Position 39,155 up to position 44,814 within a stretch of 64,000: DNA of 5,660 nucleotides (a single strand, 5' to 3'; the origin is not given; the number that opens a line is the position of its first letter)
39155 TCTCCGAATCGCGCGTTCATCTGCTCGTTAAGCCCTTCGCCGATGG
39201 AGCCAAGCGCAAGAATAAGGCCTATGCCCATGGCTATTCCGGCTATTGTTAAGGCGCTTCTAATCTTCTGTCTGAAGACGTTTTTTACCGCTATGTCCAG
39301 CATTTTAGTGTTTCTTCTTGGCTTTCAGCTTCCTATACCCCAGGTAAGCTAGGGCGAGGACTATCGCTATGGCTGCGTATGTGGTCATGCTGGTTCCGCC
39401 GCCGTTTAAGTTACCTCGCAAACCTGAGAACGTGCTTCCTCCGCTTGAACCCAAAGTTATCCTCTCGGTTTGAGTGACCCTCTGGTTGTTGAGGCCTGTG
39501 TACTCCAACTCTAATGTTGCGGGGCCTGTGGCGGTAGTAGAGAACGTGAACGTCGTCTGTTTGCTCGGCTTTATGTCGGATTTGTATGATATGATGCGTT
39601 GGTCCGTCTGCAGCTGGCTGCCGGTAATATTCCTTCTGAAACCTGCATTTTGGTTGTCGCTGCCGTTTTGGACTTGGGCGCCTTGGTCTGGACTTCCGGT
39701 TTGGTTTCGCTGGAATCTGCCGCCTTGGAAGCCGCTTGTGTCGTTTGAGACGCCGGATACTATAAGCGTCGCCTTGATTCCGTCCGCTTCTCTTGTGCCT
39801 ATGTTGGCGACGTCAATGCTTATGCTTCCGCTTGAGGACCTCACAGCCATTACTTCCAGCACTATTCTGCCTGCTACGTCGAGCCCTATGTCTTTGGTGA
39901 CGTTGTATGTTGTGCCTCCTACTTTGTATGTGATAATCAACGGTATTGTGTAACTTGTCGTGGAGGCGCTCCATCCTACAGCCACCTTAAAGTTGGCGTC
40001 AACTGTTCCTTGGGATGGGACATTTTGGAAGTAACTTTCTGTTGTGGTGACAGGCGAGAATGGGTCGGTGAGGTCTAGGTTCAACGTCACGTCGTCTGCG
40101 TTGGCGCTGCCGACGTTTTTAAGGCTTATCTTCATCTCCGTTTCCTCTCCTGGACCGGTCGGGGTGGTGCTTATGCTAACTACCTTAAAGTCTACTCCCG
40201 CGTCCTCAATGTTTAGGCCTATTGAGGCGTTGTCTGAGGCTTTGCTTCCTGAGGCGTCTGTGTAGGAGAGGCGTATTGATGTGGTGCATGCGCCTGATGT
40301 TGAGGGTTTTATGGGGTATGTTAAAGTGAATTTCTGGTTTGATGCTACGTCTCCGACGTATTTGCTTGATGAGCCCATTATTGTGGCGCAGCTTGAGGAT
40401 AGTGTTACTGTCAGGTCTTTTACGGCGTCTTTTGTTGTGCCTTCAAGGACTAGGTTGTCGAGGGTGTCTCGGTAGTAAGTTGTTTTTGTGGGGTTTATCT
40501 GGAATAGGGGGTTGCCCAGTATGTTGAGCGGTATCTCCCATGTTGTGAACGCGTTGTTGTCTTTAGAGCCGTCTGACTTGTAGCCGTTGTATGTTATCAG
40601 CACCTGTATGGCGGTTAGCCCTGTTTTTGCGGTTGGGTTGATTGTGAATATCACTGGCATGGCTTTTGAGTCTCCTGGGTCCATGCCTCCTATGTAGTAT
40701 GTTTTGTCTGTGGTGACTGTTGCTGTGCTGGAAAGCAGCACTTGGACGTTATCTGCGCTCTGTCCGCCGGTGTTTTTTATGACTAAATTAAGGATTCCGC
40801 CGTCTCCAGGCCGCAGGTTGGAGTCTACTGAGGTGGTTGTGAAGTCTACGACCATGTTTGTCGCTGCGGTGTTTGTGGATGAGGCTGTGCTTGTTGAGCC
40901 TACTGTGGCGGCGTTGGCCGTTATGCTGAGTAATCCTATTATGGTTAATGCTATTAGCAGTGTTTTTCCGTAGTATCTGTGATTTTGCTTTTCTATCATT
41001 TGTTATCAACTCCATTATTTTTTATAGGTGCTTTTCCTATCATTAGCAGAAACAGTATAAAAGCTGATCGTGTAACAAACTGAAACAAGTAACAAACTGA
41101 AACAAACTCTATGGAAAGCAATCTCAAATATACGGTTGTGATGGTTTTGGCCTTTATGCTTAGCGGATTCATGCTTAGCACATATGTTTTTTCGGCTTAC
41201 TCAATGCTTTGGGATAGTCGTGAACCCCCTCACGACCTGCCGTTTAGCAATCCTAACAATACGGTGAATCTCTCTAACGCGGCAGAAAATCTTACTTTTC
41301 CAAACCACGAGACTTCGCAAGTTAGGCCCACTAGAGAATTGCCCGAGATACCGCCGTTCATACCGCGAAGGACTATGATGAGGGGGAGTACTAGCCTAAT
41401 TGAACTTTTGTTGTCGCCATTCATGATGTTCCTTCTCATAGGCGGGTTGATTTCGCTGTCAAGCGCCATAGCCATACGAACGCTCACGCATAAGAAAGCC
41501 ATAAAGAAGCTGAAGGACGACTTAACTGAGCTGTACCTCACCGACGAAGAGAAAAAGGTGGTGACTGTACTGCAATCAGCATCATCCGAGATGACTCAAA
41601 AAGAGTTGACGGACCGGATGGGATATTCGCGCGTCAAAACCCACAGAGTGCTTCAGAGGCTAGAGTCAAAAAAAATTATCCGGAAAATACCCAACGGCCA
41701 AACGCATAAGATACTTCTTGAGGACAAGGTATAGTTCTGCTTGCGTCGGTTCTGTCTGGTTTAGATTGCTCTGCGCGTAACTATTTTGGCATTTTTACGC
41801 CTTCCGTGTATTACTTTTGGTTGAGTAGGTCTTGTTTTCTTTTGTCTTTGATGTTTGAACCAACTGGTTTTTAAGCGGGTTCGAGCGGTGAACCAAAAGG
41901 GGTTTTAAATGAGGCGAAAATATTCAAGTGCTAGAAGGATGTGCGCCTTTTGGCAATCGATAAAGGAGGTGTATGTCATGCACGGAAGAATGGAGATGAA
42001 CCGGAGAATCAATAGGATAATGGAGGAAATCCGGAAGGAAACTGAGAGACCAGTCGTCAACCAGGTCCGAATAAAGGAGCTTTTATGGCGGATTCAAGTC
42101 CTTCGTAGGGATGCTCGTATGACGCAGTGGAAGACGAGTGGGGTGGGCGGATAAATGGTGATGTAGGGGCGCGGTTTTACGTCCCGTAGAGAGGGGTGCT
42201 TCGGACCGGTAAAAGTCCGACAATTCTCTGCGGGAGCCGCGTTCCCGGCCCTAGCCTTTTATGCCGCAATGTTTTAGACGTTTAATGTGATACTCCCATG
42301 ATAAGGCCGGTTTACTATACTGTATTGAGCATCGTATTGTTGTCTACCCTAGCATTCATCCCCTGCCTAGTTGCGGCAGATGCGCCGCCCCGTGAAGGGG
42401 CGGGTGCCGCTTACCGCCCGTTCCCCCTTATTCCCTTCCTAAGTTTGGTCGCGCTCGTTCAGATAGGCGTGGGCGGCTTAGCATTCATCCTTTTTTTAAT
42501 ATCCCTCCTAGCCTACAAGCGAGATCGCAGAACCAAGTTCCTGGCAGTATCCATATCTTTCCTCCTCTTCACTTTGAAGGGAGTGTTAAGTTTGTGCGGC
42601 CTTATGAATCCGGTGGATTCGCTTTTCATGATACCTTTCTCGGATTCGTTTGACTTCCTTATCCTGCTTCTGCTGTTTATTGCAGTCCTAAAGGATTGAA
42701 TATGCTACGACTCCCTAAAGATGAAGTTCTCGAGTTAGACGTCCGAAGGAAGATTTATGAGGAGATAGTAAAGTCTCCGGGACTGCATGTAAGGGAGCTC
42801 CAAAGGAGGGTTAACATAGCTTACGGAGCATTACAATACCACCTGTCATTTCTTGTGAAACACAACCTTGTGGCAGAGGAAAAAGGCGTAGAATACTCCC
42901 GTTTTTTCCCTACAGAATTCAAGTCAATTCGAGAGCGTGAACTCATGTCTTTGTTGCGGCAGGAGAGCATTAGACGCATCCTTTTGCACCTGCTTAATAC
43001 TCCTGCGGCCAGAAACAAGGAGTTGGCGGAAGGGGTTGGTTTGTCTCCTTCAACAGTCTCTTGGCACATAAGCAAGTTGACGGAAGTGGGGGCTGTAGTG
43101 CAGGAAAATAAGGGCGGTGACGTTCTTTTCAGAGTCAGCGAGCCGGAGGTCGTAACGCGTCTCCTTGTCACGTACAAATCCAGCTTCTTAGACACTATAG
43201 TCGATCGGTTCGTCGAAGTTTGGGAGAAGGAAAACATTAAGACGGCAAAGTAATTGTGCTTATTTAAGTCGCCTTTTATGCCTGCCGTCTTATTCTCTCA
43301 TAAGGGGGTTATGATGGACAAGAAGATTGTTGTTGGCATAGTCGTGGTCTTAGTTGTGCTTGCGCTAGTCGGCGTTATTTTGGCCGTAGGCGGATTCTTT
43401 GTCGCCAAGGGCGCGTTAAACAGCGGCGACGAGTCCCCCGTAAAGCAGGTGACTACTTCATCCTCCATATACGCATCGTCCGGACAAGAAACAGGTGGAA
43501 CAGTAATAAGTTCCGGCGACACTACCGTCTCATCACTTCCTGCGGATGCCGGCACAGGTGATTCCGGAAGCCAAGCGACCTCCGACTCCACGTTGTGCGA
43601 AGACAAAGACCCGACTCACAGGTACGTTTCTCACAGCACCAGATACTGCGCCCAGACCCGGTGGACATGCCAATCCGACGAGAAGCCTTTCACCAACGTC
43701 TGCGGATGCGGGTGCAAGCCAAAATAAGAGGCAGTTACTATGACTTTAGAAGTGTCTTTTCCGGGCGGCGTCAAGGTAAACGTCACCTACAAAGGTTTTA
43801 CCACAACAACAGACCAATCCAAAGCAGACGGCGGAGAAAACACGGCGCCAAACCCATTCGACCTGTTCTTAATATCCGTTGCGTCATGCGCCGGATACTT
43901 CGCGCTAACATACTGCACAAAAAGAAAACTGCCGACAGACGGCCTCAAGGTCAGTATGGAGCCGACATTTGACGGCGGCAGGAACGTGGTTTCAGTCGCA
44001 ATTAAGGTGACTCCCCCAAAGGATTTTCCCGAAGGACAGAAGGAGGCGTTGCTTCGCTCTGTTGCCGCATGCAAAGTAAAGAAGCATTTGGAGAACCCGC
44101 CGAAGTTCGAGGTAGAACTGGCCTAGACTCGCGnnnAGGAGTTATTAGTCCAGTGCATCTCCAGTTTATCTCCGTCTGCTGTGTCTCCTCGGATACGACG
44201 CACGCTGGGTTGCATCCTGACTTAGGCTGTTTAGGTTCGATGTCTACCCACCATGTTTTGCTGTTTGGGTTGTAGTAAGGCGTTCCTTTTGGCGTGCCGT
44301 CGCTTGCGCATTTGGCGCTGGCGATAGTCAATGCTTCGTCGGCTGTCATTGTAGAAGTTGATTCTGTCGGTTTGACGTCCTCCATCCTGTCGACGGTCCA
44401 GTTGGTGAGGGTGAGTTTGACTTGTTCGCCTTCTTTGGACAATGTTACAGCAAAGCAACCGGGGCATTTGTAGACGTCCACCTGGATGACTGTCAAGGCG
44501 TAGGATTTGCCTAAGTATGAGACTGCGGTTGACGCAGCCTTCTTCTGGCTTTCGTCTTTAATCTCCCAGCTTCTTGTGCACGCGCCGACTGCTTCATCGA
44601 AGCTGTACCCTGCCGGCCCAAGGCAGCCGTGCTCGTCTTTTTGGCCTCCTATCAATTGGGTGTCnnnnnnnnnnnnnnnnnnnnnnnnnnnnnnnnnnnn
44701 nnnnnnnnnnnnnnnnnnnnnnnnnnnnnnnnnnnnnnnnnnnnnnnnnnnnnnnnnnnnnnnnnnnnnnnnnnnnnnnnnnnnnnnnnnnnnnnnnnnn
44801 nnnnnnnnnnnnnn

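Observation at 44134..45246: Kazal-type protease-inhibitor-like domain in an archaeal secreted Cys-rich protein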

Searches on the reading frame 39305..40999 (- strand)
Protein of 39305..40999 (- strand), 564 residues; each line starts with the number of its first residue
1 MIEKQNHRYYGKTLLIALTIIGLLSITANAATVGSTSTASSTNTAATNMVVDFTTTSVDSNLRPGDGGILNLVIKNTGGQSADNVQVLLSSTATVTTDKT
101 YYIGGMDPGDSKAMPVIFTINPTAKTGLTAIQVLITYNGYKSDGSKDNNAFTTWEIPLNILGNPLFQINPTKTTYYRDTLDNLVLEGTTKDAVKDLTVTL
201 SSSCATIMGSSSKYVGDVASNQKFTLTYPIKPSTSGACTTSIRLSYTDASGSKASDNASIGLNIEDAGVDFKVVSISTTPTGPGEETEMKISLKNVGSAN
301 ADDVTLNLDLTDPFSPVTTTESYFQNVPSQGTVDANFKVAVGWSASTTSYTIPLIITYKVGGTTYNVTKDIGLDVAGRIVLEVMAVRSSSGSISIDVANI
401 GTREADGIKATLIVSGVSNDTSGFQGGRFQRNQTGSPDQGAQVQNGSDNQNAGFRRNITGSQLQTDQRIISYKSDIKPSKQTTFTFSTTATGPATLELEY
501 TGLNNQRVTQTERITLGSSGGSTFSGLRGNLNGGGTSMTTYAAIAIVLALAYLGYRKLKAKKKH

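Call 26: search_protein_families(library=pfam, proteins=[window:39305-40999:-], max_evalue=0.00001)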
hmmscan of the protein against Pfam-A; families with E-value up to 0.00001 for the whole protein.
window:39305-40999:- (564 aa): 2 families
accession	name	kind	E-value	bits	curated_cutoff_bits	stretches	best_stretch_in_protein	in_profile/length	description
PF07705.17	CARDB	-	9e-11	42.3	22.7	0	54-152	7-100/101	CARDB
PF10633.15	NPCBM_assoc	-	7.2e-06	26.5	24.4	0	283-357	3-76/78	NPCBM-associated, NEW3 domain of alpha-galactosidase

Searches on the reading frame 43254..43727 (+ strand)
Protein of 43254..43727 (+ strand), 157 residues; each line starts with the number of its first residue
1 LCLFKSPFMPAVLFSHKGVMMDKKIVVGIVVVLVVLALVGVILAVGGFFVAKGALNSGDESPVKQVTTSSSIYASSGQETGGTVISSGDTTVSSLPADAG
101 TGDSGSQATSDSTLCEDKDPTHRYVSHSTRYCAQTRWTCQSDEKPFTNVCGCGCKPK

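Call 10: search_protein_families(library=pfam, proteins=[window:43254-43727:+], max_evalue=0.01)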
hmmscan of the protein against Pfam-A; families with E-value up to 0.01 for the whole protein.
window:43254-43727:+ (157 aa): 0 families

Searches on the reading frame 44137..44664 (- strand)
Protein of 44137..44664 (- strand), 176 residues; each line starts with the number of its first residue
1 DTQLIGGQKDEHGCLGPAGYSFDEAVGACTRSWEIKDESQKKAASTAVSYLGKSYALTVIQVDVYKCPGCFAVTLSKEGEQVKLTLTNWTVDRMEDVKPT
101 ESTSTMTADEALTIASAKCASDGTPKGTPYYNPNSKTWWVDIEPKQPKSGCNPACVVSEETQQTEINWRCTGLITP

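Call 47: search_protein_representatives(protein=window:44137-44664:-)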
Query: 176 residues. Proteins with E-value up to 0.001 (for the whole library): 1842; up to 1e-10: 978; up to 1e-30: 48. The best 150 are listed.
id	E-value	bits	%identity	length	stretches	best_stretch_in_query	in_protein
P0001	5.7e-115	397.4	100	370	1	1-176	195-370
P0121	1.3e-59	217.1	49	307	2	5-176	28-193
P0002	2.7e-58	212.8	54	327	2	3-108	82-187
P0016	3.2e-54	199.6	48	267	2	4-176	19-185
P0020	4.7e-48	179.5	57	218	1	3-176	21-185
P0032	8.0e-48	178.7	41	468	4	5-91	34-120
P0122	3.6e-47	176.6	53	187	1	4-174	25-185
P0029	4.5e-47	176.2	46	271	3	110-176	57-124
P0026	7.9e-47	175.5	49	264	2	5-121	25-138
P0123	3.0e-46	173.6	54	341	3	97-176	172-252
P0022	2.1e-45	170.8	50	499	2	3-104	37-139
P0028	2.4e-45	170.7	55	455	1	1-176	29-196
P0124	1.1e-43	165.2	50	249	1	5-174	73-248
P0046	3.1e-43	163.8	54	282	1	5-176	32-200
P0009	2.2e-42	161.0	49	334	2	4-101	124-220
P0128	2.7e-37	144.4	40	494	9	5-37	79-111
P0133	8.3e-35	136.3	49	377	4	99-176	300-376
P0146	1.7e-30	122.2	41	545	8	6-47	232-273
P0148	4.2e-30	121.0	50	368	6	3-34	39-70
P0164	3.0e-26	108.4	46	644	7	2-35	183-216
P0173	2.2e-25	105.6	45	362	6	4-34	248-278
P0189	3.7e-24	101.6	48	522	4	4-41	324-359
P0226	7.7e-22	94.1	41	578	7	3-36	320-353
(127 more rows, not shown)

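Call 49: search_protein_families(library=pfam, proteins=[P0128, P0146, P0148, P0164, P0173, P0226, P0189, P0121, P0123, P0133], max_evalue=0.01)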
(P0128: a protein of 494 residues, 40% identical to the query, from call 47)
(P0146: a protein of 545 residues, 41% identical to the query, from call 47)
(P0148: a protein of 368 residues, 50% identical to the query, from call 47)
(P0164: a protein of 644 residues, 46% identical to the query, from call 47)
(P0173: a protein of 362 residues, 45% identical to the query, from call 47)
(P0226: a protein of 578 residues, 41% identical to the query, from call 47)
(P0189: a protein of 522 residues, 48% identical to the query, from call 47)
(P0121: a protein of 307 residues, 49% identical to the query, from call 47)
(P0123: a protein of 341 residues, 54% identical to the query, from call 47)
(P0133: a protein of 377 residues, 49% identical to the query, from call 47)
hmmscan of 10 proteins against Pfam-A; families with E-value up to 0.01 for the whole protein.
P0128 (494 aa): 2 families
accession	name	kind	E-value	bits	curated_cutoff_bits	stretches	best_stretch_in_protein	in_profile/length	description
PF01437.31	PSI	-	5.6e-05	23.8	23.1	0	400-418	11-31/52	Plexin repeat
PF08727.16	P3A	-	0.001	18.8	22.3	0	316-330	25-39/59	Poliovirus 3A protein like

P0146 (545 aa): 0 families

P0148 (368 aa): 0 families

P0164 (644 aa): 0 families

P0173 (362 aa): 1 family
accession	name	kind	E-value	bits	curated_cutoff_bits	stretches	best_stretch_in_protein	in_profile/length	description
PF20494.3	YfjS_YafY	-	0.002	18.6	27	0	284-341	15-72/113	Lipoprotein YfjS/YafY domain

P0226 (578 aa): 0 families

P0189 (522 aa): 3 families
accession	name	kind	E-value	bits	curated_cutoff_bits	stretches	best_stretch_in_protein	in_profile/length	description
PF00050.26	Kazal_1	-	6.4e-10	39.3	21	1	365-402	1-36/49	Kazal-type serine protease inhibitor domain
PF07648.20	Kazal_2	-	0.00015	22.2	22.8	1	372-401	3-33/48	Kazal-type serine protease inhibitor domain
PF18278.7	RANK_CRD_2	-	0.0003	21.3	26.8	0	85-111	15-41/41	Receptor activator of the NF-KB cysteine-rich repeat domain 2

P0121 (307 aa): 0 families

P0123 (341 aa): 0 families

P0133 (377 aa): 2 families
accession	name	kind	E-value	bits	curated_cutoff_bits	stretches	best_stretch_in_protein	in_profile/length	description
PF00050.26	Kazal_1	-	1.7e-08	34.8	21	1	173-203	6-33/49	Kazal-type serine protease inhibitor domain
PF07648.20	Kazal_2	-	5.2e-05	23.7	22.8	1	175-202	2-34/48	Kazal-type serine protease inhibitor domain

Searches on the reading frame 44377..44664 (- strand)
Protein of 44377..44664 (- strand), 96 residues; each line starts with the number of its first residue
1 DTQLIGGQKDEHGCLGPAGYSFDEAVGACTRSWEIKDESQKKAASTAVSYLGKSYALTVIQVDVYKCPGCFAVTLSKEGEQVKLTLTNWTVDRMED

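Call 42: search_solved_structures(query=A4, max_evalue=10, show_alignments=2)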
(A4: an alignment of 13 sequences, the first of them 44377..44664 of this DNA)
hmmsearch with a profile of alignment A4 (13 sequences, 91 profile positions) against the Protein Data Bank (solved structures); distinct sequences matched with E-value up to 10: 2.
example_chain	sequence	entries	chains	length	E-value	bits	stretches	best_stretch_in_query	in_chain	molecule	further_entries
2cqv_A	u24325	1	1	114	0.49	14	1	36-86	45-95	Myosin light chain kinase, smooth muscle and non-muscle isozymes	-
2xnx_M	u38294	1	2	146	0.95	13.1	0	23-59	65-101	M PROTEIN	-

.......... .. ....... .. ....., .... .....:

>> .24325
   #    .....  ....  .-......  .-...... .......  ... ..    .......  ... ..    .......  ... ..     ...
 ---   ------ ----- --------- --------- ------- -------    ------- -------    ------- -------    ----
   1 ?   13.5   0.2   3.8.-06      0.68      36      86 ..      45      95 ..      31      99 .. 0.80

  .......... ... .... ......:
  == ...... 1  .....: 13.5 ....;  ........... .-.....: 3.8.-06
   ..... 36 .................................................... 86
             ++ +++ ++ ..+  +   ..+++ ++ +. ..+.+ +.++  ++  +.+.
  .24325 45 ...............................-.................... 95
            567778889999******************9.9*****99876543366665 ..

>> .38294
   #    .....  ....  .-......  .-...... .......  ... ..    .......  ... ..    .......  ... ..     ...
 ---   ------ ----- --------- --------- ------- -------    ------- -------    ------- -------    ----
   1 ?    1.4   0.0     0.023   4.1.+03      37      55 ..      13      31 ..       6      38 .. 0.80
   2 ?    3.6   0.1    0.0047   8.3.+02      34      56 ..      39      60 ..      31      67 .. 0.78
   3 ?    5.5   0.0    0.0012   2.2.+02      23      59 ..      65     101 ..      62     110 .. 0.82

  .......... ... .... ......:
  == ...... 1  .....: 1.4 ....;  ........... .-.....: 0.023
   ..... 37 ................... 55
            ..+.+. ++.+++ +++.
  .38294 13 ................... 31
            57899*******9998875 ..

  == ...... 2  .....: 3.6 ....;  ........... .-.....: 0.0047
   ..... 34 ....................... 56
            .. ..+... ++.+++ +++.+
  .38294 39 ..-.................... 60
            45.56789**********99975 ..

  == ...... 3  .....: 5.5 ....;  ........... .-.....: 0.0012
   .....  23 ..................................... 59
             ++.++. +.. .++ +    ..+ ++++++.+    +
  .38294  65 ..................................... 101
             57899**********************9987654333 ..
